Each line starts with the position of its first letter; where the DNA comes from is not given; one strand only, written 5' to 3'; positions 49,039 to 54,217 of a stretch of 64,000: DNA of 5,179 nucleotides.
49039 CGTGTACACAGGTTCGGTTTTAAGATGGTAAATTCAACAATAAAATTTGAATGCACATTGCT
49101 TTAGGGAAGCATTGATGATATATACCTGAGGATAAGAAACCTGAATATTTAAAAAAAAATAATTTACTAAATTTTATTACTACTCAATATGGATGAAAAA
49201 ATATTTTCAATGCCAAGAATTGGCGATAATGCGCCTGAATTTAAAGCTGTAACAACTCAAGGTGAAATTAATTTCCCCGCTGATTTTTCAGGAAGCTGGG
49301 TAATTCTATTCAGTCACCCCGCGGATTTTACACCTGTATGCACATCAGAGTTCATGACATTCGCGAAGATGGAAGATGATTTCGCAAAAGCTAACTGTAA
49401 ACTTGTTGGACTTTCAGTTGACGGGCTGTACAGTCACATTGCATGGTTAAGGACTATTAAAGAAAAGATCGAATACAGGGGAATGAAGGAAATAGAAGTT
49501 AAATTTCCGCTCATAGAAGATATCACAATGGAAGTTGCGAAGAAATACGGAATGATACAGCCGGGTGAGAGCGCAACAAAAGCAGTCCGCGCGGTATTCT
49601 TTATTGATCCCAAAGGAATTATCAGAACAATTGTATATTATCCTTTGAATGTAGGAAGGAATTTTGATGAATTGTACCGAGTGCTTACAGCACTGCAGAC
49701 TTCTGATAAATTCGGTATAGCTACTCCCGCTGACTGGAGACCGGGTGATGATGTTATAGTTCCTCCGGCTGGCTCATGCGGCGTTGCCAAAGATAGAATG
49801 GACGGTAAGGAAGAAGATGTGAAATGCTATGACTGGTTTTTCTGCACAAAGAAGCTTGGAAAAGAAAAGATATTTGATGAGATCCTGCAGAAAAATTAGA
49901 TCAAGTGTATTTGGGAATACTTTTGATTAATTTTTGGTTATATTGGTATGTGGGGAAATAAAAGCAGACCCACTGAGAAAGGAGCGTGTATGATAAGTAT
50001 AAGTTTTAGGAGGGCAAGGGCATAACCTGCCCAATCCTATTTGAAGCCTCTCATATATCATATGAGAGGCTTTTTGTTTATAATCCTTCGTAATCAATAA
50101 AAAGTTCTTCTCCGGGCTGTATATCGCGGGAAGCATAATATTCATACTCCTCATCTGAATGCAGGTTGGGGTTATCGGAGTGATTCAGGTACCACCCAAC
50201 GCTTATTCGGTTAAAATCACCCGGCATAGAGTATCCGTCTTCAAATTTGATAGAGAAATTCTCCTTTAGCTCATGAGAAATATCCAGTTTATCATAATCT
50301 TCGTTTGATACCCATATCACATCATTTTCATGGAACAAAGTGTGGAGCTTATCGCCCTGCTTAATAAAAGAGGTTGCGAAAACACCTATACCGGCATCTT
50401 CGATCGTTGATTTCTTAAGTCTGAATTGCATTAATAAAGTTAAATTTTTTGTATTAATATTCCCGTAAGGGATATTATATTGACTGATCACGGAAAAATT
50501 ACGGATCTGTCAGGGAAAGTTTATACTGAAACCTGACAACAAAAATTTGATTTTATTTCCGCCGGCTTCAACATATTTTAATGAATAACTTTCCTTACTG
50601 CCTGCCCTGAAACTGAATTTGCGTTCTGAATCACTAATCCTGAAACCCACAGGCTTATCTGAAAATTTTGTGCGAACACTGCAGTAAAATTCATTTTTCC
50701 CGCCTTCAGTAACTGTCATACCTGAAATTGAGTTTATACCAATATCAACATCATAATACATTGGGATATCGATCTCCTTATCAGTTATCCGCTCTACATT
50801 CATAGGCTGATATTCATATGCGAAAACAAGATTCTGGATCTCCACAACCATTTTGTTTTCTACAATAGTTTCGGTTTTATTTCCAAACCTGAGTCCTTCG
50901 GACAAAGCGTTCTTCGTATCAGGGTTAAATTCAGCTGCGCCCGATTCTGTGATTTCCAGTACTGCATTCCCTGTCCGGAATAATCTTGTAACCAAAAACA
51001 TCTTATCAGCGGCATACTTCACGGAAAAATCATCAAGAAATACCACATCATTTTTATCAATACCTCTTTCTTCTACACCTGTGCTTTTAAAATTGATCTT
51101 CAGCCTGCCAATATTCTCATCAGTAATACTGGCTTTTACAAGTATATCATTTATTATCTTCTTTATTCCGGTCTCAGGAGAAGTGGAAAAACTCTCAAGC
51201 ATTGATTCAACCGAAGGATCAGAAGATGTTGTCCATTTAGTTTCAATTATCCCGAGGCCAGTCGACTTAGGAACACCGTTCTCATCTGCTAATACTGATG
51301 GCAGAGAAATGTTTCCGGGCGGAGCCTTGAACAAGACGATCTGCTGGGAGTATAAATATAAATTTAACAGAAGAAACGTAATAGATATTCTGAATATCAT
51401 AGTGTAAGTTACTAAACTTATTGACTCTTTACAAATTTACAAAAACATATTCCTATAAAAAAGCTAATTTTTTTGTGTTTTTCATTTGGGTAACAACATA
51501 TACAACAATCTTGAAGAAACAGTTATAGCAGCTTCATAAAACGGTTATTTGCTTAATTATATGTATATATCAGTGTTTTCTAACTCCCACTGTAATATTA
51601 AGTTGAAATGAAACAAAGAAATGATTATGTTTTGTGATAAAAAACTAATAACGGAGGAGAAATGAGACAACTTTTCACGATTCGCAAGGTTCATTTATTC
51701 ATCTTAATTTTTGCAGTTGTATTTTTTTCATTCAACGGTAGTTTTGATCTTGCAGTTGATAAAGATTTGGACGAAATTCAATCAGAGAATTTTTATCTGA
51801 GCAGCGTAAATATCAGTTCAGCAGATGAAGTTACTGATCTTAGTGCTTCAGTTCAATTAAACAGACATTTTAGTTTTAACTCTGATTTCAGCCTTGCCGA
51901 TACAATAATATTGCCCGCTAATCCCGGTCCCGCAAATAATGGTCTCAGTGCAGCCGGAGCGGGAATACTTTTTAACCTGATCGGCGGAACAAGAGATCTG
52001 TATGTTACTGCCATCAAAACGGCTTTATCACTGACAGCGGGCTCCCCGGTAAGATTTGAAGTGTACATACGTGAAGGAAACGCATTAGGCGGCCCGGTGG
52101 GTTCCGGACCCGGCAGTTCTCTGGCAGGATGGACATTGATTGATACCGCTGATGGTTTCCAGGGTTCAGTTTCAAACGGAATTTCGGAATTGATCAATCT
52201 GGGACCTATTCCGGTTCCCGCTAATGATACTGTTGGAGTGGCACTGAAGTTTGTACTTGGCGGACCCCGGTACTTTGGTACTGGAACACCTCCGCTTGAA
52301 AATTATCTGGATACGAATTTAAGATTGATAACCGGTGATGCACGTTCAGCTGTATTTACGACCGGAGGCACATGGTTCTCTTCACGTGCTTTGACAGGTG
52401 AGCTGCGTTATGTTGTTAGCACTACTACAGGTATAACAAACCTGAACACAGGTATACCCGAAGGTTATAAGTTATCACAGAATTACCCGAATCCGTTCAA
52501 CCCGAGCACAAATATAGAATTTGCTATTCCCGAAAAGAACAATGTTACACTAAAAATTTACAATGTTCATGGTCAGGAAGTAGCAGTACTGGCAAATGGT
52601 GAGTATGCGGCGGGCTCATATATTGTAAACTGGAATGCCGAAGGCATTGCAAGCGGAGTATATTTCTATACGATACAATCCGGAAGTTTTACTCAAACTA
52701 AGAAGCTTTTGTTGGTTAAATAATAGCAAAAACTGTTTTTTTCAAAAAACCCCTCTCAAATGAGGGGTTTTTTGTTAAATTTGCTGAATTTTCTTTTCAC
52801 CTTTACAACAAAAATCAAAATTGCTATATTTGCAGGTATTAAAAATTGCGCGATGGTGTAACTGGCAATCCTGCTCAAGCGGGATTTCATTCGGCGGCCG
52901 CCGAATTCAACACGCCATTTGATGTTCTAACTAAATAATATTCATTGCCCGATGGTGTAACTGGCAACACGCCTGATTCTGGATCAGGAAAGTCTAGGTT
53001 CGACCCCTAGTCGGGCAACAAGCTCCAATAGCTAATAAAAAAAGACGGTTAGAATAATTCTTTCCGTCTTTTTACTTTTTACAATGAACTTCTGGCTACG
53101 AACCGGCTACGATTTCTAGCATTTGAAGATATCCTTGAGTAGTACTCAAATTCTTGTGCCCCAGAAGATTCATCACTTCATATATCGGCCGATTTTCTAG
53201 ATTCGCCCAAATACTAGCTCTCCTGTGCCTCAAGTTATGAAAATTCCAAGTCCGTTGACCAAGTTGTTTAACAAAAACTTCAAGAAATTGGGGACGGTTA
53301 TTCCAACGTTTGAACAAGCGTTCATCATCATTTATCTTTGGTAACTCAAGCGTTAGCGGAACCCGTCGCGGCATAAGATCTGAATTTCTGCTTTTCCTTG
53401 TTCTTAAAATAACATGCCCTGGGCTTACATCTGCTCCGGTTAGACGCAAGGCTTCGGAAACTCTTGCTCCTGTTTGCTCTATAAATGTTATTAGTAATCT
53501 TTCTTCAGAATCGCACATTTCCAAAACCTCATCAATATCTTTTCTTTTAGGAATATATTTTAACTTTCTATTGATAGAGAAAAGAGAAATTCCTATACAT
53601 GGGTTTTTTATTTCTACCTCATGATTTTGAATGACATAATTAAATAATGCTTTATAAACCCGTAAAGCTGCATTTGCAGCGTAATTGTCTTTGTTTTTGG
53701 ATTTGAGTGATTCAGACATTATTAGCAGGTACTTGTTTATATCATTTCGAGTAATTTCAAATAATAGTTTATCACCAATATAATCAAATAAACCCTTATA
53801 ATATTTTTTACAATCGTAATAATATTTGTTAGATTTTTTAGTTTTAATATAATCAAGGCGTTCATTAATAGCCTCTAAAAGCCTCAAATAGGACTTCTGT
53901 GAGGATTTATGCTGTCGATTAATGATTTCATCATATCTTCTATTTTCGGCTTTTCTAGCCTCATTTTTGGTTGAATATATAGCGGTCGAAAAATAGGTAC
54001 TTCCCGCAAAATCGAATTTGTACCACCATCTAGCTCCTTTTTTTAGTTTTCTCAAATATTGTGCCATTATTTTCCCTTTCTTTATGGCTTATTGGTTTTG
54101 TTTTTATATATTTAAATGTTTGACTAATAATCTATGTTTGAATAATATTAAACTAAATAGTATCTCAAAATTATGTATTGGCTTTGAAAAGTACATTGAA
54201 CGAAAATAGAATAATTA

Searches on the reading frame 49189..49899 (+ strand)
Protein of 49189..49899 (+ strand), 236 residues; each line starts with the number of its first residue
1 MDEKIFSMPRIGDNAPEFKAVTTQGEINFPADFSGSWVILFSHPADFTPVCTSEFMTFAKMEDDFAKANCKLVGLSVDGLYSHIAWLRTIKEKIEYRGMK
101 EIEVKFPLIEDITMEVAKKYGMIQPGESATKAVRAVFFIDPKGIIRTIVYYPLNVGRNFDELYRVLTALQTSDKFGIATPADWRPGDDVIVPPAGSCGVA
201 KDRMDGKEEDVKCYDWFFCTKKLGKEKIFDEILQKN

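Call 87: search_protein_families(library=pfam, proteins=[window:49189-49899:+], max_evalue=0.0001)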
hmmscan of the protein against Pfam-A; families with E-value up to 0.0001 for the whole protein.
window:49189-49899:+ (236 aa): 3 families
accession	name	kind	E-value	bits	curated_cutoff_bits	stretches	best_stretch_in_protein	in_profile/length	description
PF00578.27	AhpC-TSA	-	4e-32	111.2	26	1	11-147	1-123/124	AhpC/TSA family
PF08534.16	Redoxin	-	2.4e-12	47.3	26.6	1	12-160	3-142/148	Redoxin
PF10417.14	1-cysPrx_C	-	2.5e-12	47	21.1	1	168-196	1-30/41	C-terminal domain of 1-Cys peroxiredoxin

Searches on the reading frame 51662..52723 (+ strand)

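Call 87: search_protein_families(library=pfam, proteins=[window:51662-52723:+], max_evalue=0.0001)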
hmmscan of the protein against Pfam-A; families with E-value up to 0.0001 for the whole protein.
window:51662-52723:+ (353 aa): 2 families
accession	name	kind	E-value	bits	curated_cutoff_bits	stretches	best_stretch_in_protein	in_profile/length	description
PF18962.6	Por_Secre_tail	-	1.6e-11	44.8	27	1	275-350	2-74/75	Secretion system C-terminal sorting domain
PF13585.12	CHU_C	-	4.7e-05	23.9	27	1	284-348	15-81/86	CHU_C Type IX secretion signal domain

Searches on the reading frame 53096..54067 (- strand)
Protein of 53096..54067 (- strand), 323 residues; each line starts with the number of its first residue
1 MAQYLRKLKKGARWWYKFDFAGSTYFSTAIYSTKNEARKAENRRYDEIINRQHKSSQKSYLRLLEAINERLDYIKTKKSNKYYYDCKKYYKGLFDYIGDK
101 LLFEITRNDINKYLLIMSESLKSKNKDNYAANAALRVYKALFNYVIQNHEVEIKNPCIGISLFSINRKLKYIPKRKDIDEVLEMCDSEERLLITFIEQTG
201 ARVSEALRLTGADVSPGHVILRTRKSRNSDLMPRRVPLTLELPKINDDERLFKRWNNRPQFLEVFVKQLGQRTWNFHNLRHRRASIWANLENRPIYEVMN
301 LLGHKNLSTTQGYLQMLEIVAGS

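Call 3: search_protein_families(library=pfam, proteins=[window:53096-54067:-], max_evalue=0.01)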
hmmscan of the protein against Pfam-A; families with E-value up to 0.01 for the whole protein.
window:53096-54067:- (323 aa): 2 families
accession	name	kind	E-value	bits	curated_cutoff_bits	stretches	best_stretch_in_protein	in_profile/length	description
PF00589.27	Phage_integrase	-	7.4e-12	45.8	27.1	1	176-315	6-167/172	Phage integrase family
PF17625.7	DUF5509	-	0.00075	19.2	25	1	76-186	139-248/362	Family of unknown function (DUF5509)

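Call 4: search_protein_families(library=padloc, proteins=[window:53096-54067:-], max_evalue=0.01)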
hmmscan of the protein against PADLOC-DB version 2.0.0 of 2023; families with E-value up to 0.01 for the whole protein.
window:53096-54067:- (323 aa): 0 families

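Call 6: search_protein_families(library=ncbifam, proteins=[window:53096-54067:-], max_evalue=0.01)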
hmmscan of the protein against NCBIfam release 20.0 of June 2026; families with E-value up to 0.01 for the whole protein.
window:53096-54067:- (323 aa): 7 families
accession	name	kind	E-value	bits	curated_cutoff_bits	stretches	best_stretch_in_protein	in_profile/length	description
NF040815.2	recomb_XerA_Arch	equivalog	1.3e-14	54.4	220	1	87-316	21-254/263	site-specific tyrosine recombinase/integron integrase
TIGR02224.1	recomb_XerC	equivalog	4.8e-12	45.8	335.15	2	267-315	229-276/295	tyrosine recombinase XerC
NF001399.0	PRK00283.1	subfamily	7.9e-10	38.4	279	1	82-222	30-169/300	tyrosine recombinase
TIGR02225.1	recomb_XerD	equivalog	3.4e-09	36.4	329.6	1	80-230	19-167/290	site-specific tyrosine recombinase XerD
TIGR02249.1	integrase_gron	subfamily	5e-09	35.9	265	1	99-242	35-169/315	integron integrase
NF011946.0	PRK15417.1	equivalog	0.00014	21.1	435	0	166-228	110-175/337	integron integrase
NF002331.0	PRK01287.1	subfamily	0.00054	19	371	0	132-228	101-203/365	site-specific tyrosine recombinase XerC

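Call 7: search_protein_families(library=phrogs, proteins=[window:53096-54067:-], max_evalue=0.01)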
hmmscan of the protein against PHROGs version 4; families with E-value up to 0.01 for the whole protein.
window:53096-54067:- (323 aa): 2 families
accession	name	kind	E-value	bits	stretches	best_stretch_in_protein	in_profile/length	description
phrog_1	-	integration and excision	6.1e-36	125.9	1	4-314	113-433/611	integrase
phrog_216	-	integration and excision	1.7e-16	61.2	1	133-315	16-223/301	integrase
